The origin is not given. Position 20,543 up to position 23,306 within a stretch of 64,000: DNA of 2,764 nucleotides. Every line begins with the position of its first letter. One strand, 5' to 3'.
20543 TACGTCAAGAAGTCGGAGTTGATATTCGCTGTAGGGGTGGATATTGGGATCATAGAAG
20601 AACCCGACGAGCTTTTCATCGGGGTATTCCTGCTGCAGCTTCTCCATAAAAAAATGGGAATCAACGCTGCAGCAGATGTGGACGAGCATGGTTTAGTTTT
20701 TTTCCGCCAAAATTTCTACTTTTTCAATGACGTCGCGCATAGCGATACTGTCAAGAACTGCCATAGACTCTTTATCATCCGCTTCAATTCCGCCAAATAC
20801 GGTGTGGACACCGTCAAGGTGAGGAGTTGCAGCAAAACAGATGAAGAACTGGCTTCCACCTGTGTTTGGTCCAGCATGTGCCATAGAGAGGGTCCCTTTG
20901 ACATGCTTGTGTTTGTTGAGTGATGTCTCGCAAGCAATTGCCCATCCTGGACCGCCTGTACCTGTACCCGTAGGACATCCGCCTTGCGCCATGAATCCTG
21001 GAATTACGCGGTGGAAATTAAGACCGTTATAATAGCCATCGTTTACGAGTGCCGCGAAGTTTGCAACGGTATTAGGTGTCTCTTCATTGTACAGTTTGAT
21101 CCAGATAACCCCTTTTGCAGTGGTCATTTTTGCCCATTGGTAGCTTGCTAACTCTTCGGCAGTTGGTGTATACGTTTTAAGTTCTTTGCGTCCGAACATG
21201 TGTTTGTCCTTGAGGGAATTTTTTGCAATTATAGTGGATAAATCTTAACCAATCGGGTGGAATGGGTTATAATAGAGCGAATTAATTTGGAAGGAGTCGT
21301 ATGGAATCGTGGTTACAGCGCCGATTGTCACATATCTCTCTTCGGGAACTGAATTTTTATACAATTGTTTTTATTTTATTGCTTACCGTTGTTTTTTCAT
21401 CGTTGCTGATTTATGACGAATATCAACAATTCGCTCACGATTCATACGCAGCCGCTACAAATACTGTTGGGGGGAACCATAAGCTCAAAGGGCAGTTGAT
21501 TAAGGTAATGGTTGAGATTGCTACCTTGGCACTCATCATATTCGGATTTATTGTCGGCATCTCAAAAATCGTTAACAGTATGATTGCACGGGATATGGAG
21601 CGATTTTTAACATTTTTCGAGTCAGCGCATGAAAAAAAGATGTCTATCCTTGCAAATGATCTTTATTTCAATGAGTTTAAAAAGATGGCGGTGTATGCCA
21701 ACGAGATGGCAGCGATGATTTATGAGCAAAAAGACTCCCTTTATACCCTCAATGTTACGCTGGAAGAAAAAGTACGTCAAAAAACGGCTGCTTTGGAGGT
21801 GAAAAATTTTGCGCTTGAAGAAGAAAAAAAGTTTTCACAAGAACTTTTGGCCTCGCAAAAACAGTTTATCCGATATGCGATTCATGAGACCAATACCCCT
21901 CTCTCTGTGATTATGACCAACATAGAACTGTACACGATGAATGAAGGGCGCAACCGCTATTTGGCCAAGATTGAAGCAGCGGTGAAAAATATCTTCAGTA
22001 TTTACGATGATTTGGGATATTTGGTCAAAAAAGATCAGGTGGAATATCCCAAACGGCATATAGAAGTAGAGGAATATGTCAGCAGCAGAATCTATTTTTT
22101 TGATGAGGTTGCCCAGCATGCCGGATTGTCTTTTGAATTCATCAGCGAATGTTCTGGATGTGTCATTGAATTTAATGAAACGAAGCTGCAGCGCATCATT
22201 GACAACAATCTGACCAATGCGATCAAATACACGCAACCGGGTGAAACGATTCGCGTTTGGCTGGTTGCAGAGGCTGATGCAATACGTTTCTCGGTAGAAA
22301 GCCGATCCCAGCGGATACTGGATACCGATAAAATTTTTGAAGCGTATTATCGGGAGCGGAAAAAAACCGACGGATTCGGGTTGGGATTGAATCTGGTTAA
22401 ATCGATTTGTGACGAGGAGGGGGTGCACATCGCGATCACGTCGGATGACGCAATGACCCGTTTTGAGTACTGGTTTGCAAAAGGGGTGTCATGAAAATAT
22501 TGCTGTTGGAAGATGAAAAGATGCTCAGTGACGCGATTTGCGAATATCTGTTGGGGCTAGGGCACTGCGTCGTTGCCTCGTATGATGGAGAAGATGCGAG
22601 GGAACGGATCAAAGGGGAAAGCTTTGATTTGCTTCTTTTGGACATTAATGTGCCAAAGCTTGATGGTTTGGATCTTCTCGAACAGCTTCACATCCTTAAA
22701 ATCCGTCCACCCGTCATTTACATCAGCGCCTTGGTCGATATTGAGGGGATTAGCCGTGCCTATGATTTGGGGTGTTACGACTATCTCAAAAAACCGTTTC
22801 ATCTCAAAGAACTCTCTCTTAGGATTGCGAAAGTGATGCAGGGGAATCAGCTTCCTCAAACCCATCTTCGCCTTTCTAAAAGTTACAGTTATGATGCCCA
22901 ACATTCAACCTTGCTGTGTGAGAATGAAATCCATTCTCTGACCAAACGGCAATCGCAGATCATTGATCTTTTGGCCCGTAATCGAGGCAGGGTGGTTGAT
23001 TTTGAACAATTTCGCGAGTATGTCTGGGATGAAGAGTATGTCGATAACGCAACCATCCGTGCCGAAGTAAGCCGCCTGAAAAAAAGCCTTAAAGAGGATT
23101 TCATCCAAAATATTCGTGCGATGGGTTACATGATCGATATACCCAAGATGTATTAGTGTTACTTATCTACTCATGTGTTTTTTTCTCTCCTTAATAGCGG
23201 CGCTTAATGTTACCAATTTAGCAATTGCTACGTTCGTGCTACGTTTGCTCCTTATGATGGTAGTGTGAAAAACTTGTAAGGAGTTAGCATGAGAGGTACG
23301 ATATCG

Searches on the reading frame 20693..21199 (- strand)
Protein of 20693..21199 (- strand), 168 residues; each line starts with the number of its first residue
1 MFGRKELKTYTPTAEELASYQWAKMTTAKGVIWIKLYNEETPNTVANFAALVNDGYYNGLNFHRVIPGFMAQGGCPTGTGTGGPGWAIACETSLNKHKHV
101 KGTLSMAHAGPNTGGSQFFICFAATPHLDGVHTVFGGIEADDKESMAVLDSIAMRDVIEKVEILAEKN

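Call 6: search_protein_families(library=pfam, proteins=[window:20693-21199:-])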
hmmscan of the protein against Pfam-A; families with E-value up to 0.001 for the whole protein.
window:20693-21199:- (168 aa): 1 family
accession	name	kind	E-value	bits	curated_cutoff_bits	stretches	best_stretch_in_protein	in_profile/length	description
PF00160.26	Pro_isomerase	-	8.7e-41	140.2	21.7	1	24-158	3-143/159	Cyclophilin type peptidyl-prolyl cis-trans isomerase/CLD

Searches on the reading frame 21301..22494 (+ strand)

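Call 6: search_protein_families(library=pfam, proteins=[window:21301-22494:+])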
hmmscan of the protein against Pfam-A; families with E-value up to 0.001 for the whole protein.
window:21301-22494:+ (397 aa): 3 families
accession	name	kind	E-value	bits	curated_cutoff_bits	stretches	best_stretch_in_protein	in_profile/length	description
PF02518.31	HATPase_c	-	3.6e-13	50.3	26.4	1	292-391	2-106/111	Histidine kinase-, DNA gyrase B-, and HSP90-like ATPase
PF00512.31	HisKA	-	4.2e-08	33.6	26.9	1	186-245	2-64/66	His Kinase A (phospho-acceptor) domain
PF14501.12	HATPase_c_5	-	0.00013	22.3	22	1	296-385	6-94/102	GHKL domain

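Call 26: search_protein_families(library=ncbifam, proteins=[window:21301-22494:+], max_evalue=0.01)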
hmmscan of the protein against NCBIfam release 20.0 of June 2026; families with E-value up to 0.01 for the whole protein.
window:21301-22494:+ (397 aa): 46 families (the best 25 are shown)
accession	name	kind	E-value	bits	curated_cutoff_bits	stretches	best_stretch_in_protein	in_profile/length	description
NF052314.1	T9SS_HK_PorY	subfamily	1.5e-28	100.1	350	1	178-389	203-415/418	PorY family sensor histidine kinase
TIGR02966.1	phoR_proteo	equivalog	2.2e-21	76.3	334.2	1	90-382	15-322/333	phosphate regulon sensor histidine kinase PhoR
NF045595.1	HK_scytonemin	equivalog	2.4e-20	72.5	865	1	159-384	393-624/637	scytonemin biosynthesis sensor histidine kinase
TIGR01386.1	cztS_silS_copS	subfamily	9.2e-20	71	292.55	1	189-390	244-454/457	heavy metal sensor histidine kinase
NF046044.1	PnpS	equivalog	1e-17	64.2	400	1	180-382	164-378/390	two-component system histidine kinase PnpS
NF007345.0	PRK09835.1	subfamily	7.2e-17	61.1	423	1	181-388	257-474/482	Cu(+)/Ag(+) sensor histidine kinase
NF033091.0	HK_VanS_ACDEFG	equivalog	1.5e-16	60.4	400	1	125-389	14-289/293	vancomycin resistance histidine kinase VanS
NF008312.0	PRK11100.1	equivalog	3.3e-16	59.2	356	1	185-381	255-460/477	two-component system sensor histidine kinase CreC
NF041735.1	hist_kin_RppB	equivalog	4.6e-16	58.6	400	1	186-382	216-426/438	two-component system sensor histidine kinase RppB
TIGR02956.1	TMAO_torS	equivalog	2.6e-15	55.6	676.5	1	124-382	395-669/967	TMAO reductase system sensor histidine kinase/response regulator TorS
NF008302.0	PRK11091.1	equivalog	2.7e-15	55.6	838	1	186-383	283-493/779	aerobic respiration two-component sensor histidine kinase ArcB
NF033092.0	HK_WalK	equivalog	6.1e-15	54.8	725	1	182-382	368-581/594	cell wall metabolism sensor histidine kinase WalK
NF007898.0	PRK10604.1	equivalog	3.5e-14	52.8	478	1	165-382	191-410/433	two-component system sensor histidine kinase RstB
NF012163.2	BaeS_SmeS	equivalog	1.9e-13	50.2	500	1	185-376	239-439/457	sensor histidine kinase efflux regulator BaeS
NF011874.0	PRK15347.1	equivalog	7.4e-13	47.4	852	1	64-382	289-601/921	two component system sensor kinase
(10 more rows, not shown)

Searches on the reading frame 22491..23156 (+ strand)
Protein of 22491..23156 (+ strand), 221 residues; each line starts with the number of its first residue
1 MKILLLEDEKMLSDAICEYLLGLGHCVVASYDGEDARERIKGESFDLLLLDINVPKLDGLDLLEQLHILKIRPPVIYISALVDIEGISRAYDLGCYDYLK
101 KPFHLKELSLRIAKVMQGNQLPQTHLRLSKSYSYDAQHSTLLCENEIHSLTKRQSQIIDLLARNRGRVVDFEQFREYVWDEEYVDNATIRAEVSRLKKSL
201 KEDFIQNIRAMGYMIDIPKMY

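Call 6: search_protein_families(library=pfam, proteins=[window:22491-23156:+])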
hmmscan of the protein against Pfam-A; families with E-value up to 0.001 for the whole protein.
window:22491-23156:+ (221 aa): 2 families
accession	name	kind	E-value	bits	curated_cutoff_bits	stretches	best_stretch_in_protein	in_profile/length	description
PF00072.30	Response_reg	-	1.7e-20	73.6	30.2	1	3-112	1-110/111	Response regulator receiver domain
PF00486.34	Trans_reg_C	-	3.3e-14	53.2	26.2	1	149-214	5-76/77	Transcriptional regulatory protein, C terminal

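Call 15: find_related_loci(query=A1, collection=genome_contigs, flank=6000)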
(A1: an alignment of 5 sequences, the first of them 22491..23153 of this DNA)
Query A1 (221 aa) in genome_contigs; peptide patterns used: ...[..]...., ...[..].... (x = any residue, [..] = any of these).
600 stretches matched a pattern (row limit reached: there are more); 534 encode a relative of the query (tblastn E <= 1e-3); the best 80 are kept; 80 distinct loci.
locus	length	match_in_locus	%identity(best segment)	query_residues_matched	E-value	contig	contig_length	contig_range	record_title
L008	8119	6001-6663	90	1-221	6e-133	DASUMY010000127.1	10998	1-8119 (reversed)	MAG TPA_asm: Sulfuricurvum sp. isolate SMAG_U1585 k141_205647, whole genome shotgun sequence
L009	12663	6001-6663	80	1-221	6e-116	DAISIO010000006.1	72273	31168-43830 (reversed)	MAG TPA_asm: Sulfuricurvum sp. isolate CTOTU7574 NODE_9_length_72273_cov_11.428813, whole genome shotgun sequence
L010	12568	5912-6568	79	1-219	6e-116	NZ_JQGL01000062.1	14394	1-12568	MAG: Sulfuricurvum sp. MLSB contig_30966, whole genome shotgun sequence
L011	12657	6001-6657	79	1-219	4e-115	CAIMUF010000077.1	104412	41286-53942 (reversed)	MAG: uncultured Sulfuricurvum sp. isolate MJ-time_bin-9098 genome assembly, contig: bin-9098:77/86, whole genome shotgun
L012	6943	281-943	80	1-221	4e-115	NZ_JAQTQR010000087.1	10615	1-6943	MAG: Sulfuricurvum sp. isolate STB_144 NODE_16249_length_10615_cov_5.777937_Sandtown_B, whole genome shotgun sequence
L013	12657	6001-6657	79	1-219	1e-114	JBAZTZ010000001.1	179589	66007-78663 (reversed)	MAG: Sulfuricurvum sp. isolate SO_2017_GW1_215 NODE_624_length_179589_cov_1.694426_OW334_2017, whole genome shotgun sequ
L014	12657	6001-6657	79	1-219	5e-112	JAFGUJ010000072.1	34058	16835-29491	MAG: Campylobacterales bacterium isolate ZodW_maxbin.169 k87_3979254, whole genome shotgun sequence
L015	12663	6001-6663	77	1-221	5e-111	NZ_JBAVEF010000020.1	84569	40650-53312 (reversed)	MAG: Sulfuricurvum sp. isolate MFD04418_ilm_asm_bin7 k127_58287, whole genome shotgun sequence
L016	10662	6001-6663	81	1-221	2e-110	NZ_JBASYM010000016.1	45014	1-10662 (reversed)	MAG: Sulfuricurvum sp. isolate MFD12113_ilm_asm_bin19 k127_26657, whole genome shotgun sequence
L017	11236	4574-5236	78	1-221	8e-110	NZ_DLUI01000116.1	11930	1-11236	MAG: Sulfuricurvum kujiense isolate UBA12443 contig_10696, whole genome shotgun sequence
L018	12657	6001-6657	80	1-219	6e-109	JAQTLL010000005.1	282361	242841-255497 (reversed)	MAG: Sulfuricurvum sp. isolate STA_16 NODE_68_length_282361_cov_232.397581_Sandtown_A, whole genome shotgun sequence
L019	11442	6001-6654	71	1-218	3e-100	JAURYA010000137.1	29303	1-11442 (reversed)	MAG: Sulfurimonas sp. isolate E10_metabat.bin.70_sub E10_k141_534579, whole genome shotgun sequence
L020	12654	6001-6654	70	1-218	3e-99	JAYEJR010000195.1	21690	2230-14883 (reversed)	MAG: Campylobacterota bacterium isolate MAG158 MAG158_195, whole genome shotgun sequence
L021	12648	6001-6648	71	1-216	1e-98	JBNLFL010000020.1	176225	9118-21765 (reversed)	MAG: Sulfurimonadaceae bacterium isolate C1.bin.43.orig k141_1361622, whole genome shotgun sequence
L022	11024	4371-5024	68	1-218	9e-97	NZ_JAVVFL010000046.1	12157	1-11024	MAG: Sulfurimonas sp. isolate TamC13-46 NODE_4383_length_12157_cov_5.034622, whole genome shotgun sequence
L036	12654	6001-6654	70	1-218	5e-97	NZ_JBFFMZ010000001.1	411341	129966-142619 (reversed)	MAG: Sulfurimonas sp. isolate Mix_mud18.2022.04.60 k141_1882375_length_411341_cov_120.4569, whole genome shotgun sequenc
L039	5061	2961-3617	59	1-219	8e-85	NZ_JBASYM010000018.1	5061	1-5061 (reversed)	MAG: Sulfuricurvum sp. isolate MFD12113_ilm_asm_bin19 k127_50439, whole genome shotgun sequence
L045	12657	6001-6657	58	1-219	1e-83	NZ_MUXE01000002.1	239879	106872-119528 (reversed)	Arcobacter caeni strain RW17-10 NODE_2_length_239879_cov_40.7849_ID_2051, whole genome shotgun sequence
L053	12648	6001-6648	65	1-216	1e-83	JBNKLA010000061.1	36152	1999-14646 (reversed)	MAG: Sulfurimonadaceae bacterium isolate H1H2.bin.27.orig k141_1555011, whole genome shotgun sequence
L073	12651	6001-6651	59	1-216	3e-74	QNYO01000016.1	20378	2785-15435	MAG: Hydrogenimonas sp. isolate MAG 80 Ga0232646_1000552, whole genome shotgun sequence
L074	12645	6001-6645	55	1-216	4e-74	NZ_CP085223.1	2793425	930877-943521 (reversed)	Malaciobacter canalis strain ADH2-947 chromosome, complete genome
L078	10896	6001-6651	55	1-216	4e-74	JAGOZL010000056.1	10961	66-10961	MAG: Sulfurospirillum sp. isolate Gw_Prim_bin_16 Gw_Prim_6799_length_10961_cov_21.275429, whole genome shotgun sequence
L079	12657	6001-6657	59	1-219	6e-84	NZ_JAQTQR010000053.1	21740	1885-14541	MAG: Sulfuricurvum sp. isolate STB_144 NODE_5369_length_21740_cov_5.365891_Sandtown_B, whole genome shotgun sequence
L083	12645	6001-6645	54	1-216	4e-73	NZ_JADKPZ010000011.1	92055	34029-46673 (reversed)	Arcobacter vandammei strain R-73987 IQC44_11, whole genome shotgun sequence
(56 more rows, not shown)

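Call 26: search_protein_families(library=ncbifam, proteins=[window:22491-23156:+], max_evalue=0.01)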
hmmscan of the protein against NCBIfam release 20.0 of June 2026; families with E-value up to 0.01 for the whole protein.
window:22491-23156:+ (221 aa): 97 families (the best 25 are shown)
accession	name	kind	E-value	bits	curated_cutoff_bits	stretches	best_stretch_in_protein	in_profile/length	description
NF051850.1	RespRegRprY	equivalog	7.2e-30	104.1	370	1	1-217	5-228/234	response regulator transcription factor RprY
TIGR01387.1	cztR_silR_copR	subfamily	1.2e-26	93.7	279.2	1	3-214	1-217/218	heavy metal response regulator transcription factor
NF053854.1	RespRegPhoBBctds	equivalog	1.3e-26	93.4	270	1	3-214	1-223/225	two-component system response regulator PhoB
NF000402.1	vanR-B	exception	5.5e-26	91.4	480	1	2-215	4-216/219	vancomycin resistance response regulator transcription factor VanR-B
NF033117.2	vanR_ACDEGLN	exception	1.5e-25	90.2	350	1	3-215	1-225/226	VanR-ABDEGLN family response regulator transcription factor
NF012023.0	PRK15479.1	equivalog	4.3e-25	88.6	337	1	1-216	1-218/224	transcriptional regulator TctD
NF007663.1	PRK10336.1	equivalog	4.9e-25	88.6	345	1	1-215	1-216/219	quorum sensing response regulator transcription factor QseB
NF045944.1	ResRegRpaBCyano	equivalog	1.6e-24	86.6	330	1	5-215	2-227/229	response regulator transcription factor RpaB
NF041734.1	resp_reg_RppA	equivalog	1.7e-24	86.4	250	1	1-215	1-227/229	two-component system response regulator RppA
NF045991.1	RespRegCtrARhodob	equivalog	6.5e-24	84.9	350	1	1-215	1-221/224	response regulator transcription factor CtrA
TIGR02154.1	PhoB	equivalog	7.7e-24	84.2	296.2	1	2-215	4-225/226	phosphate regulon transcriptional regulator PhoB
NF007928.2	PRK10643.1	equivalog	1.9e-23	83.3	330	1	1-215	1-216/216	two-component system response regulator PmrA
NF008567.0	PRK11517.1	equivalog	7.6e-23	81.1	353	1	1-216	1-219/223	response regulator transcription factor HprR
TIGR02956.1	TMAO_torS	equivalog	2.1e-22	79.1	676.5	1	2-157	703-861/967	TMAO reductase system sensor histidine kinase/response regulator TorS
NF033120.0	vanR_FM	exception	2.2e-22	79.9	460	1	2-207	5-216/231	vancomycin resistance response regulator transcription factor, VanR-F/VanR-M family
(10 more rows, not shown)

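Call 27: search_solved_structures(query=window:22491-23153:+, max_evalue=1e-10)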
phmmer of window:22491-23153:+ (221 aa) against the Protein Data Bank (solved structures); distinct sequences matched with E-value up to 1e-10: 62 (the best 60 are shown).
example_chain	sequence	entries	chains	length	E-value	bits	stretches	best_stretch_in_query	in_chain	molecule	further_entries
1kgs_A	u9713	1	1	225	1.2e-27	100.2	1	2-214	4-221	DNA BINDING RESPONSE REGULATOR D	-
7lz9_A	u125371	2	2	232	4.8e-20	75.4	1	1-217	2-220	Putative two-component system response regulator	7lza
3nnn_A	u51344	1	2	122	8.7e-18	68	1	2-115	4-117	DNA BINDING RESPONSE REGULATOR D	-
2oqr_A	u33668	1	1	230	7.1e-17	65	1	3-206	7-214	Sensory transduction protein regX3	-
1mvo_A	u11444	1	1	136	9.9e-16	61.3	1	2-121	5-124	PhoP response regulator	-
5dcl_A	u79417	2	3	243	1e-15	61.3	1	2-218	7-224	PhoB family transcriptional regulator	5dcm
5uic_A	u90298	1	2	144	1.3e-15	60.9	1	1-115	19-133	Two-component response regulator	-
7e1b_A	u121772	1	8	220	3e-15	59.7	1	3-215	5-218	DNA-binding response regulator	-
5dcm_B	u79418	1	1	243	3e-15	59.7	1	2-216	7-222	PhoB family transcriptional regulator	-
1p2f_A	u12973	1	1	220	4e-15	59.3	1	2-214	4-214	Response Regulator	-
9qih_A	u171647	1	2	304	4.1e-15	59.3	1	1-114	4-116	SenB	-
9xzo_A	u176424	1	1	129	5.1e-15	59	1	2-118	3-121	De novo protein M1X0B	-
4uhj_A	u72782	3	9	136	5.2e-15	58.9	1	2-124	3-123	TRANSCRIPTIONAL REGULATORY PROTEIN CPXR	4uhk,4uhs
4qpj_C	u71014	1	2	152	6.7e-15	58.6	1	1-116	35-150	Cell cycle response regulator CtrA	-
8gc6_A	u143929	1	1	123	1.8e-14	57.2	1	1-116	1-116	Response regulator protein CarR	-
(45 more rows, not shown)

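Call 66: search_protein_families(library=pfam, proteins=[L079:459-1202:+, L079:1397-2566:+, L079:2557-3990:+, L079:4100-6004:+, L079:6001-6660:+, L079:6738-8738:-, L079:8844-9692:-, L079:9430-10446:-, L079:10454-12592:-])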
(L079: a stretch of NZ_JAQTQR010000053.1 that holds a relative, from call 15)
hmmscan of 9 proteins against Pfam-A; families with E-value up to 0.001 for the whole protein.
L079:459-1202:+ (247 aa): 1 family
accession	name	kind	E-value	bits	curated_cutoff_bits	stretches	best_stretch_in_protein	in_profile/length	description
PF03070.21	TENA_THI-4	-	1.9e-45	155.7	22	1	16-218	6-209/210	TENA/THI-4/PQQC family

L079:1397-2566:+ (389 aa): 3 families
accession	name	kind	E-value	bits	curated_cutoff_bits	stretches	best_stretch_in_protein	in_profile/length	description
PF04055.27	Radical_SAM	-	3.8e-23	82.9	29.5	1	29-185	2-165/166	Radical SAM superfamily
PF13186.11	SPASM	-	2.2e-10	41.1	21.5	1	253-318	1-67/67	Iron-sulfur cluster-binding domain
PF13353.11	Fer4_12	-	2.6e-07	31.4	22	1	31-99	12-82/137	4Fe-4S single cluster domain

L079:2557-3990:+ (477 aa): 2 families
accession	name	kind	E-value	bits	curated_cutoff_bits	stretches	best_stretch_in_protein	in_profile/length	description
PF00883.26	Peptidase_M17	-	6.7e-107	357.8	25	1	155-466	1-310/310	Cytosol aminopeptidase family, catalytic domain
PF02789.23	Peptidase_M17_N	-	1.4e-06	28.7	23.4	1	57-117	63-128/129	Cytosol aminopeptidase family, N-terminal domain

L079:4100-6004:+ (634 aa): 5 families
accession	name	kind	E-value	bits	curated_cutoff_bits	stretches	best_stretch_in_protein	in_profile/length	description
PF08495.15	FIST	-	8.7e-38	130.5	23.2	1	27-211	2-188/189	FIST N domain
PF10442.14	FIST_C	-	9.6e-21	74.7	28.5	1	214-342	1-131/131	FIST C domain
PF02518.31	HATPase_c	-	1.9e-12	48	26.4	1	530-630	3-108/111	Histidine kinase-, DNA gyrase B-, and HSP90-like ATPase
PF00512.31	HisKA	-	0.00027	21.4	26.9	1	423-450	2-29/66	His Kinase A (phospho-acceptor) domain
PF14501.12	HATPase_c_5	-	0.00046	20.5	22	1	533-626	6-96/102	GHKL domain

L079:6001-6660:+ (219 aa): 2 families
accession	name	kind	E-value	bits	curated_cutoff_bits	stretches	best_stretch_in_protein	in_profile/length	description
PF00072.30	Response_reg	-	1.1e-24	87.2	30.2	1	3-112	1-110/111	Response regulator receiver domain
PF00486.34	Trans_reg_C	-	5.7e-09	36.4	26.2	1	147-214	3-76/77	Transcriptional regulatory protein, C terminal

L079:6738-8738:- (666 aa): 4 families
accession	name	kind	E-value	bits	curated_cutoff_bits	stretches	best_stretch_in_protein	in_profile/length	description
PF00015.26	MCPsignal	-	1.5e-32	113.3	34.6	1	513-649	20-156/172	Methyl-accepting chemotaxis protein (MCP) signalling domain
PF08495.15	FIST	-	5.9e-26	92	23.2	1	46-255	2-179/189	FIST N domain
PF10442.14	FIST_C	-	2.3e-16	60.5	28.5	1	278-399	4-129/131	FIST C domain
PF06103.16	DUF948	-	0.00024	21.6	37.2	0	467-533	19-85/89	Bacterial protein of unknown function (DUF948)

L079:8844-9692:- (282 aa): 2 families
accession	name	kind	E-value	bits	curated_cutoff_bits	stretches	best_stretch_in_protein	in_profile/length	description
PF12804.13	NTP_transf_3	-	1.7e-33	116.5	27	1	94-248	2-155/160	MobA-like NTP transferase domain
PF01983.22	CofC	-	0.00071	19.3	22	0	134-214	46-122/217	Guanylyl transferase CofC like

L079:9430-10446:- (338 aa): 2 families
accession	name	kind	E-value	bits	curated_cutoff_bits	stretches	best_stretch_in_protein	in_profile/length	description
PF13478.12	XdhC_C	-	1.6e-28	100.1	29.7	1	175-315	1-125/125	XdhC Rossmann domain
PF02625.21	XdhC_CoxI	-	9.2e-15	54.8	24.3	1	17-76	4-63/68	XdhC and CoxI family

L079:10454-12592:- (712 aa): 2 families
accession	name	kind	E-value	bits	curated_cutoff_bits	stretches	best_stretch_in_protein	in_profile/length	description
PF02738.23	MoCoBD_1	-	2e-27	96.3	27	1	312-542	14-240/244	Molybdopterin cofactor-binding domain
PF20256.3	MoCoBD_2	-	9e-25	88.2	27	2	42-172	47-170/283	Molybdopterin cofactor-binding domain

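Call 74: search_protein_families(library=pfam, proteins=[L074:4632-6017:+, L083:4437-6017:+, L078:4577-5995:+, L073:4470-6017:+, L021:4479-6023:+, L053:4482-6017:+, L036:4784-5998:+, L045:4097-6001:+], max_evalue=0.01)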
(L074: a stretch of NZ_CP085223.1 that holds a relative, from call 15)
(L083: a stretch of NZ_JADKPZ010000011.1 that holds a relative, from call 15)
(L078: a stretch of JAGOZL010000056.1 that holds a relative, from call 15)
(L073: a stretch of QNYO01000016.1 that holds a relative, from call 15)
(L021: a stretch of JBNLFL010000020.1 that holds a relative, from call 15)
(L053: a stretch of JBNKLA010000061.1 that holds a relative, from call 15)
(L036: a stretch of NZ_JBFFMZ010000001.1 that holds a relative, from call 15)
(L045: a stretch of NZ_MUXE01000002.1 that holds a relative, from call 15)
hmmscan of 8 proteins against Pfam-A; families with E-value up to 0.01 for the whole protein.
L074:4632-6017:+ (462 aa): 5 families
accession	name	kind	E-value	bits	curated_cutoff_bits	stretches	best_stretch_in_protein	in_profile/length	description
PF17200.10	sCache_2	-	4.8e-26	92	25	1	6-134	22-152/155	Single Cache domain 2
PF08269.17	dCache_2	-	5.5e-26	91.8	26.5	1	2-211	59-253/298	Cache domain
PF02518.31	HATPase_c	-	3e-12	47.4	26.4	1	354-455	3-108/111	Histidine kinase-, DNA gyrase B-, and HSP90-like ATPase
PF17201.10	Cache_3-Cache_2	-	3.1e-11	43.5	27.7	1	40-132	205-294/299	Cache 3/Cache 2 fusion domain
PF00512.31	HisKA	-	3.5e-08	33.8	26.9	1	248-301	2-58/66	His Kinase A (phospho-acceptor) domain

L083:4437-6017:+ (527 aa): 5 families
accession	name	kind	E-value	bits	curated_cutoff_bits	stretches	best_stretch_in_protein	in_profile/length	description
PF17200.10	sCache_2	-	1.1e-28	100.6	25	1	52-197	5-150/155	Single Cache domain 2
PF08269.17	dCache_2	-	4.3e-28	98.7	26.5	2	80-193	187-298/298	Cache domain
PF02518.31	HATPase_c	-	8.1e-14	52.4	26.4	1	419-520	3-108/111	Histidine kinase-, DNA gyrase B-, and HSP90-like ATPase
PF17201.10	Cache_3-Cache_2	-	3.9e-10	39.9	27.7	1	103-197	205-294/299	Cache 3/Cache 2 fusion domain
PF00512.31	HisKA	-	1.8e-08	34.8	26.9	1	313-368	2-60/66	His Kinase A (phospho-acceptor) domain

L078:4577-5995:+ (473 aa): 3 families
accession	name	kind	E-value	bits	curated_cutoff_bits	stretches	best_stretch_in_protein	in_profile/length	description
PF02518.31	HATPase_c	-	7.6e-12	46.1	26.4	1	371-457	3-93/111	Histidine kinase-, DNA gyrase B-, and HSP90-like ATPase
PF00512.31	HisKA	-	9e-06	26.1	26.9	1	265-322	2-62/66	His Kinase A (phospho-acceptor) domain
PF14501.12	HATPase_c_5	-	1.8e-05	25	22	1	376-461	8-92/102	GHKL domain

L073:4470-6017:+ (516 aa): 6 families
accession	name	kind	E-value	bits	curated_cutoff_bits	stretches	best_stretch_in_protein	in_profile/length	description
PF17200.10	sCache_2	-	3.3e-33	115.3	25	1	31-173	3-146/155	Single Cache domain 2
PF08269.17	dCache_2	-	2.7e-30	106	26.5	2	62-173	188-298/298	Cache domain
PF02518.31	HATPase_c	-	1.6e-12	48.3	26.4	1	409-496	6-97/111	Histidine kinase-, DNA gyrase B-, and HSP90-like ATPase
PF17201.10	Cache_3-Cache_2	-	3.9e-09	36.6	27.7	1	93-175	218-292/299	Cache 3/Cache 2 fusion domain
PF00512.31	HisKA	-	9.1e-07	29.3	26.9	1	300-358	2-63/66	His Kinase A (phospho-acceptor) domain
PF14501.12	HATPase_c_5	-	0.00015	22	22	1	409-506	6-102/102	GHKL domain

L021:4479-6023:+ (515 aa): 3 families
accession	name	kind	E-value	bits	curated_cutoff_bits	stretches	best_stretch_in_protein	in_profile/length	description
PF02518.31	HATPase_c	-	2.2e-11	44.6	26.4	1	406-506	2-107/111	Histidine kinase-, DNA gyrase B-, and HSP90-like ATPase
PF00512.31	HisKA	-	3.3e-07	30.7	26.9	1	298-358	1-64/66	His Kinase A (phospho-acceptor) domain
PF14501.12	HATPase_c_5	-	0.0014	18.9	22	1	408-505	4-98/102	GHKL domain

L053:4482-6017:+ (512 aa): 2 families
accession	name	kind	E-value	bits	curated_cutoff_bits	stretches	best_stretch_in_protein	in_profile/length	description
PF02518.31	HATPase_c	-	8.5e-13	49.2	26.4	1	405-506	2-108/111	Histidine kinase-, DNA gyrase B-, and HSP90-like ATPase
PF00512.31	HisKA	-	1.8e-08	34.8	26.9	1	298-357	2-64/66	His Kinase A (phospho-acceptor) domain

L036:4784-5998:+ (405 aa): 3 families
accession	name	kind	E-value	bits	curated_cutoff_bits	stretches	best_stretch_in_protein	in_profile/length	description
PF02518.31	HATPase_c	-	1.8e-10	41.7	26.4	1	300-400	2-107/111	Histidine kinase-, DNA gyrase B-, and HSP90-like ATPase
PF00512.31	HisKA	-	3.4e-07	30.6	26.9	1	194-254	2-65/66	His Kinase A (phospho-acceptor) domain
PF14501.12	HATPase_c_5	-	0.0021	18.4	22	1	305-397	11-98/102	GHKL domain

L045:4097-6001:+ (635 aa): 4 families
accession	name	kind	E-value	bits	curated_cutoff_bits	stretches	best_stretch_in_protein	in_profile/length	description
PF08495.15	FIST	-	1e-36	127.1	23.2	1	29-213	2-188/189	FIST N domain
PF10442.14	FIST_C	-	2.5e-18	66.9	28.5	1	217-345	2-131/131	FIST C domain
PF02518.31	HATPase_c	-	2.8e-09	37.8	26.4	1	531-621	2-96/111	Histidine kinase-, DNA gyrase B-, and HSP90-like ATPase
PF00512.31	HisKA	-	4.7e-09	36.6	26.9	1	425-485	2-65/66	His Kinase A (phospho-acceptor) domain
